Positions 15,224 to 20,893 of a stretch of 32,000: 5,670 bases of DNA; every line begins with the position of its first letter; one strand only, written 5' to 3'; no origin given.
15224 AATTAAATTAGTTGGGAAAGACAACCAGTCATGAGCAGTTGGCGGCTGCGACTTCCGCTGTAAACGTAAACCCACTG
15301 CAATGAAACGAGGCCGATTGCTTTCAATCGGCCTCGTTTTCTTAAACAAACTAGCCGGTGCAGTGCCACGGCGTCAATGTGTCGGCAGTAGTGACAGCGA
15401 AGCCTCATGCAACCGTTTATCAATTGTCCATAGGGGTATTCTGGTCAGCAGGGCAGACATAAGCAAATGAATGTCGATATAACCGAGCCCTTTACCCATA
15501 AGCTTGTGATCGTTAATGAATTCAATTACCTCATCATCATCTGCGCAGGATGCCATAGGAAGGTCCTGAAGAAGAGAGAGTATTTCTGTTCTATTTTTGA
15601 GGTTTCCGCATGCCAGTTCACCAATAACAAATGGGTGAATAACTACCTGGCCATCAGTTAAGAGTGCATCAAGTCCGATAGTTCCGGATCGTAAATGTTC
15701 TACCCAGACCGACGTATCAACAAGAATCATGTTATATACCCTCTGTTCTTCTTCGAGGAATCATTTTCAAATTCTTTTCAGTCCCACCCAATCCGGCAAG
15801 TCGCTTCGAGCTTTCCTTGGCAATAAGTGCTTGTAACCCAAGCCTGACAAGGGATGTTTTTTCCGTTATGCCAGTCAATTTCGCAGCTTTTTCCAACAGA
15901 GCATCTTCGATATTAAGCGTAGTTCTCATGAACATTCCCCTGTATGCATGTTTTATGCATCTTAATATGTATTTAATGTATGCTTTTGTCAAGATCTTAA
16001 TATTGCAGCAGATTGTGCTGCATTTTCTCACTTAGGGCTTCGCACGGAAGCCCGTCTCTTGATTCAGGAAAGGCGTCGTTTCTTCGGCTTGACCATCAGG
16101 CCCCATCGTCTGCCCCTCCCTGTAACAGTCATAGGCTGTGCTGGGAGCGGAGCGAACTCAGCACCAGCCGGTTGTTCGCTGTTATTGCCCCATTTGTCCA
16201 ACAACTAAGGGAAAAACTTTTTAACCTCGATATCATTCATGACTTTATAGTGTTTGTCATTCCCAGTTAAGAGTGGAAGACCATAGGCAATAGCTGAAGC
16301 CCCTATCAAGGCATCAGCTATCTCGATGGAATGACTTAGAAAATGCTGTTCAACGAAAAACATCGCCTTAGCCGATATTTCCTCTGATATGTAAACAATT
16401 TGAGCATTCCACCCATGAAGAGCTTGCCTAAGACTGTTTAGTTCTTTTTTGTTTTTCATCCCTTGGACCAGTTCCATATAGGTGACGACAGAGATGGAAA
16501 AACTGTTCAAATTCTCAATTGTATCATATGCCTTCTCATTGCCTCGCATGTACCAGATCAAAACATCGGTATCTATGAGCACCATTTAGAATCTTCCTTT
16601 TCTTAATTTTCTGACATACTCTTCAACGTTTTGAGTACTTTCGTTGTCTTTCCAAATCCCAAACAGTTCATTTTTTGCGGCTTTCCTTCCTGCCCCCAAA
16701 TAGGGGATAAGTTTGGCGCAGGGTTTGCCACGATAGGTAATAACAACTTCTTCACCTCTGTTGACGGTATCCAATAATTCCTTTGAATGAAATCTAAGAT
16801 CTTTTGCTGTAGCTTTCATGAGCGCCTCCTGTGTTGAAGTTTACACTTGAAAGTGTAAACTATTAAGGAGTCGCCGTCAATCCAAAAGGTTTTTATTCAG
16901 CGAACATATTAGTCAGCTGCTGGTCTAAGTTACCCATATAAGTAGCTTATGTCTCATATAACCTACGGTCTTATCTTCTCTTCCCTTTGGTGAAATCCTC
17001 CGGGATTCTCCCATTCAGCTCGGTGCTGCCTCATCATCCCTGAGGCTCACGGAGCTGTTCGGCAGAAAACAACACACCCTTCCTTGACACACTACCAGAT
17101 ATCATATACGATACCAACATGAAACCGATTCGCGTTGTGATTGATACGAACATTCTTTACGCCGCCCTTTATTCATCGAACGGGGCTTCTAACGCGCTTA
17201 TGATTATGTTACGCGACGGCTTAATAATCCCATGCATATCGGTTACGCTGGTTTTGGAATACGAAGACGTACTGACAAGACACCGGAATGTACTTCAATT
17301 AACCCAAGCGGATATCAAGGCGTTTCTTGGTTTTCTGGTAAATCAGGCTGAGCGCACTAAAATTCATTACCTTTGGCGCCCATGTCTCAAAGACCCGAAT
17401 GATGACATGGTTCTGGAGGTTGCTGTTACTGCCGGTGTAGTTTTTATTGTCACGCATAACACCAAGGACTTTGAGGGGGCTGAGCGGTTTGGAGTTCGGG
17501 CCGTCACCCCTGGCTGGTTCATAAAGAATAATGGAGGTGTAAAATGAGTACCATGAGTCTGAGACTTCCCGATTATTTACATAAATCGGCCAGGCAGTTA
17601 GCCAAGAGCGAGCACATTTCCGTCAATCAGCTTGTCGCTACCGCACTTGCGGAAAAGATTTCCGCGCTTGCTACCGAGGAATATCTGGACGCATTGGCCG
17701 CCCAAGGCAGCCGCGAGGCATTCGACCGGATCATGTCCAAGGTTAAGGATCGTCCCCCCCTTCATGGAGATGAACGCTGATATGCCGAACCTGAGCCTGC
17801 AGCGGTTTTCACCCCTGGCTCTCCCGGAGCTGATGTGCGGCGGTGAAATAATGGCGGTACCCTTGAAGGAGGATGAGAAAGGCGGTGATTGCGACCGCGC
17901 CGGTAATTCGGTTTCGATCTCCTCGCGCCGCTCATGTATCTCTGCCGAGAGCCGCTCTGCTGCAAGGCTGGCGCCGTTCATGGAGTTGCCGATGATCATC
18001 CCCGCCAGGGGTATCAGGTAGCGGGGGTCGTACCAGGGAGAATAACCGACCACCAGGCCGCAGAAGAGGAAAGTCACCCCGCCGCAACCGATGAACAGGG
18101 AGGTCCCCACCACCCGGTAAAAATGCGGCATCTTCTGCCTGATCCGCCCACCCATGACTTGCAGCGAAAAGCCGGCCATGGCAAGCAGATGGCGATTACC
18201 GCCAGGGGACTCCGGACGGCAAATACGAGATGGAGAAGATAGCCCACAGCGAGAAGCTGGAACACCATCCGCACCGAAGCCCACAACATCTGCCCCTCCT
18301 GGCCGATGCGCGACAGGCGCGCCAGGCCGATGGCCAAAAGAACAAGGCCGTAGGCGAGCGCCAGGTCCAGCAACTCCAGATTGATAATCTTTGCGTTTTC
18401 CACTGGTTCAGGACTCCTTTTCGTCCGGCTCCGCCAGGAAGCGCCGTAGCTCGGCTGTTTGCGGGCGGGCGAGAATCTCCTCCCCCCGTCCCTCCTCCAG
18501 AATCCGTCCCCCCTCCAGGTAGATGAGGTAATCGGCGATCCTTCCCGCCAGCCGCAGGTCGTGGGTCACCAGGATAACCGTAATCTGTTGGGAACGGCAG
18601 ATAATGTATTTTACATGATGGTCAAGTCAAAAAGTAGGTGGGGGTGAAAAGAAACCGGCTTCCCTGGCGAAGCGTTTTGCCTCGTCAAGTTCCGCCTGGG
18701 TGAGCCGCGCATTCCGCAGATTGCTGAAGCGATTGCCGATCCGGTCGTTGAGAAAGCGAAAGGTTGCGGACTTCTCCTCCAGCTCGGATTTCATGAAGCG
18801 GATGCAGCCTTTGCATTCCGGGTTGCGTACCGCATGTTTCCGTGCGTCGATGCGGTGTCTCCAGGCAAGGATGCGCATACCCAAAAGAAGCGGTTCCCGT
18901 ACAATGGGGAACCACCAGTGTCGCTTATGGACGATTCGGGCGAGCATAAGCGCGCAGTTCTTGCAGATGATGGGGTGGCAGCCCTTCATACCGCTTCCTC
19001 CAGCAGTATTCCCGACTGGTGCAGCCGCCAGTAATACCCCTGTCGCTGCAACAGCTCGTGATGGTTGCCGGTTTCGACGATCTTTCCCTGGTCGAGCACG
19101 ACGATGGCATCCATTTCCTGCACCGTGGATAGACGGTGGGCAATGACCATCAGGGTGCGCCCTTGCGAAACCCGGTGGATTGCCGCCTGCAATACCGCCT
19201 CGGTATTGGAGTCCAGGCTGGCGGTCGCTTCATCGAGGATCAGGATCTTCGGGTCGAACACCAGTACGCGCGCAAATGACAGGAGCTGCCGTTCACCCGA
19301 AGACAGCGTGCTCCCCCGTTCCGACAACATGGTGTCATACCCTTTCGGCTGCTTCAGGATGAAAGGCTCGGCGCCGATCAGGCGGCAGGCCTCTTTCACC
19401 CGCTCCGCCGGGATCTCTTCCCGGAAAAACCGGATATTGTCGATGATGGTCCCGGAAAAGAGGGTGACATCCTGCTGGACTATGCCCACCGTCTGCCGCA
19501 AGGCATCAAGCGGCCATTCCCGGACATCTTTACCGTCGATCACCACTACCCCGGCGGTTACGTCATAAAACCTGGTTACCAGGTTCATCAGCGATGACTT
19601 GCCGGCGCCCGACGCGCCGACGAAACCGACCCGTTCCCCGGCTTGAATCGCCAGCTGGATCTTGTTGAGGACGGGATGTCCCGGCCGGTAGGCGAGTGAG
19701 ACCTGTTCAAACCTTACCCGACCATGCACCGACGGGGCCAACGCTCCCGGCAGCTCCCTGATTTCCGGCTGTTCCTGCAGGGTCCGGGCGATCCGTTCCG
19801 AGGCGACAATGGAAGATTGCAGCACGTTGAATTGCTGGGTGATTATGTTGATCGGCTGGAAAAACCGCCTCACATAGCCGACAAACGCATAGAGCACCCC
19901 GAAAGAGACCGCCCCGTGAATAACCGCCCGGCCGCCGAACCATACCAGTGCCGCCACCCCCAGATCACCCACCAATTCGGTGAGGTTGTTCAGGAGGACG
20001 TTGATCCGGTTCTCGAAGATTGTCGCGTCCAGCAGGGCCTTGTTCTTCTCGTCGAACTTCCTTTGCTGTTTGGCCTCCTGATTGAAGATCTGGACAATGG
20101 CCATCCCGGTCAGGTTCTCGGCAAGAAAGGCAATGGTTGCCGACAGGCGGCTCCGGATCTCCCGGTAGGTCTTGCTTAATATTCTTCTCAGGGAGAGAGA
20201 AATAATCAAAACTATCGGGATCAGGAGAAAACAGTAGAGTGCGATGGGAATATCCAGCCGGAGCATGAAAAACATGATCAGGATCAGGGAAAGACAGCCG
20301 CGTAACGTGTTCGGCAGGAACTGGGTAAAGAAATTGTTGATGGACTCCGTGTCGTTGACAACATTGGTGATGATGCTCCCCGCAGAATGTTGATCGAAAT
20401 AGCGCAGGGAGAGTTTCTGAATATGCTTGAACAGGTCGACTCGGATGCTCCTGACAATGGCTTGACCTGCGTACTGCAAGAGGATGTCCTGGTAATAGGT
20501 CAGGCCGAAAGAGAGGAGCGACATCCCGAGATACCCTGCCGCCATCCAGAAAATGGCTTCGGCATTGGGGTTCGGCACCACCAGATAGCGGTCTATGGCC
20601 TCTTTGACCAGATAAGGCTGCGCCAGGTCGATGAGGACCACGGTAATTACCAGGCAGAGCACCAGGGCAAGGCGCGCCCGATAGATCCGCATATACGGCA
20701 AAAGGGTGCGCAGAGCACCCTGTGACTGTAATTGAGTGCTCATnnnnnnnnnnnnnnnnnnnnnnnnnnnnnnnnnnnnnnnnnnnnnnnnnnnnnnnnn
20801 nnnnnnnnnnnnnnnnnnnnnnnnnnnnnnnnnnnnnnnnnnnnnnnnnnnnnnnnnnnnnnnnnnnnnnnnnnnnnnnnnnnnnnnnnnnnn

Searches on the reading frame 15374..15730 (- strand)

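Call 94: search_protein_families(library=pfam, proteins=[window:15374-15730:-], max_evalue=0.001)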
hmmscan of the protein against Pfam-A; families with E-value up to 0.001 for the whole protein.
window:15374-15730:- (118 aa): 1 family
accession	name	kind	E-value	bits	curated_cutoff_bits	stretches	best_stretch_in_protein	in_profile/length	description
PF01850.27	PIN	-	1e-06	29.8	23.6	1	2-110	1-117/120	PIN domain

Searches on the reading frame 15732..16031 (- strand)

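Call 94: search_protein_families(library=pfam, proteins=[window:15732-16031:-], max_evalue=0.001)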
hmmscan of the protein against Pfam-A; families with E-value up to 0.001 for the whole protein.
window:15732-16031:- (99 aa): 1 family
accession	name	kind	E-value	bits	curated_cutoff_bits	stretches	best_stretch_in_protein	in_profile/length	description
PF09957.15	VapB_antitoxin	-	6.4e-16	58.4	23.4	1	35-76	1-42/47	Bacterial antitoxin of type II TA system, VapB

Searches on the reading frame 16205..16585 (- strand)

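Call 94: search_protein_families(library=pfam, proteins=[window:16205-16585:-], max_evalue=0.001)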
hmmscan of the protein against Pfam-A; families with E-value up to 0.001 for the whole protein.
window:16205-16585:- (126 aa): 1 family
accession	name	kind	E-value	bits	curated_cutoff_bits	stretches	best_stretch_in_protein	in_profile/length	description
PF01850.27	PIN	-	3.5e-13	50.7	23.6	1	2-115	1-117/120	PIN domain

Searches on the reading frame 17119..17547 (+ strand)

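Call 94: search_protein_families(library=pfam, proteins=[window:17119-17547:+], max_evalue=0.001)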
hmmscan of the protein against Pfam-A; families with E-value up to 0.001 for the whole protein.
window:17119-17547:+ (142 aa): 2 families
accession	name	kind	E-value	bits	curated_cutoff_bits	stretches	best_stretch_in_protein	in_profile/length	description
PF13470.12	PIN_3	-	4e-26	92.5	27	1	5-116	1-115/115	PIN domain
PF01850.27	PIN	-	0.0009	20.3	23.6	0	6-116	1-113/120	PIN domain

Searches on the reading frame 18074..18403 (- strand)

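Call 94: search_protein_families(library=pfam, proteins=[window:18074-18403:-], max_evalue=0.001)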
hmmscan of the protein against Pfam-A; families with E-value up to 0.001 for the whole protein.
window:18074-18403:- (109 aa): 1 family
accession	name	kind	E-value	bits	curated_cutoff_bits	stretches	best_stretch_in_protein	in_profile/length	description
PF03649.18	UPF0014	-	2.4e-15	57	22.6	1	12-74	2-64/242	Uncharacterised protein family (UPF0014)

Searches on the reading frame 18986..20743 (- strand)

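Call 38: search_protein_families(library=ncbifam, proteins=[window:18986-20743:-], max_evalue=1e-20)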
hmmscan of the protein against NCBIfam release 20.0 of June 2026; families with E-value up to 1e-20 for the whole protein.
window:18986-20743:- (585 aa): 77 families (the best 25 are shown)
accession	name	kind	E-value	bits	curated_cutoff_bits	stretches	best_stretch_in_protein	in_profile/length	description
NF052233.1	CphA_assoc_ABC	equivalog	2.4e-120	403.1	880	1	7-577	168-742/766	cyanophycin metabolism-associated ABC transporter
TIGR02203.1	MsbA_lipidA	equivalog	1.3e-118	397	602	1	12-576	3-567/572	lipid A export permease/ATP-binding protein MsbA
TIGR02204.1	MsbA_rel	hypoth_equivalog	5.1e-118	395.2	780.4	1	8-575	3-572/576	ABC transporter, permease/ATP-binding protein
TIGR01846.1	type_I_sec_HlyB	subfamily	1e-110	371.1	725.55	1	16-577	132-691/694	type I secretion system permease/ATPase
TIGR00958.1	3a01208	subfamily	4.4e-108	362.4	874.6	1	6-574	144-710/711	antigen peptide transporter 2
NF008056.1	PRK10790.1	equivalog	7.4e-108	361.5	746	1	6-577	6-574/584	SmdB family multidrug efflux ABC transporter permease/ATP-binding protein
NF045513.1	HepA_fam_ABC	equivalog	1.9e-101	340.3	725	1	50-576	79-607/610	heterocyst formation ABC transporter subunit HepA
TIGR03375.1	type_I_sec_LssB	subfamily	1.6e-100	337.4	693.1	1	14-567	144-691/696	type I secretion system permease/ATPase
TIGR03796.1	NHLM_micro_ABC1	equivalog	1.5e-95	321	853.3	1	12-574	143-708/710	NHLP family bacteriocin export ABC transporter peptidase/permease/ATPase subunit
NF008381.0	PRK11176.1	equivalog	4.4e-94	315.9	867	1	8-576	10-577/582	lipid A ABC transporter ATP-binding protein/permease MsbA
NF010178.0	PRK13657.1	equivalog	2.6e-93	313.5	733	1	15-583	11-575/588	glucan ABC transporter ATP-binding protein/ permease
NF000475.1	tet_ABC_46_B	exception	1.6e-92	310.9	1250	1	12-574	5-570/578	tetracycline efflux ABC transporter Tet(46) subunit B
TIGR02857.1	CydD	equivalog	2.6e-86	290.7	435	1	26-550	7-529/529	thiol reductant ABC exporter subunit CydD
TIGR01193.1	bacteriocin_ABC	subfamily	3.7e-85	286.9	523.85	1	7-575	140-706/708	peptide cleavage/export ABC transporter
NF008364.0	PRK11160.1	equivalog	2.7e-84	283.8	630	1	12-577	2-574/575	heme ABC transporter ATP-binding protein/permease CydC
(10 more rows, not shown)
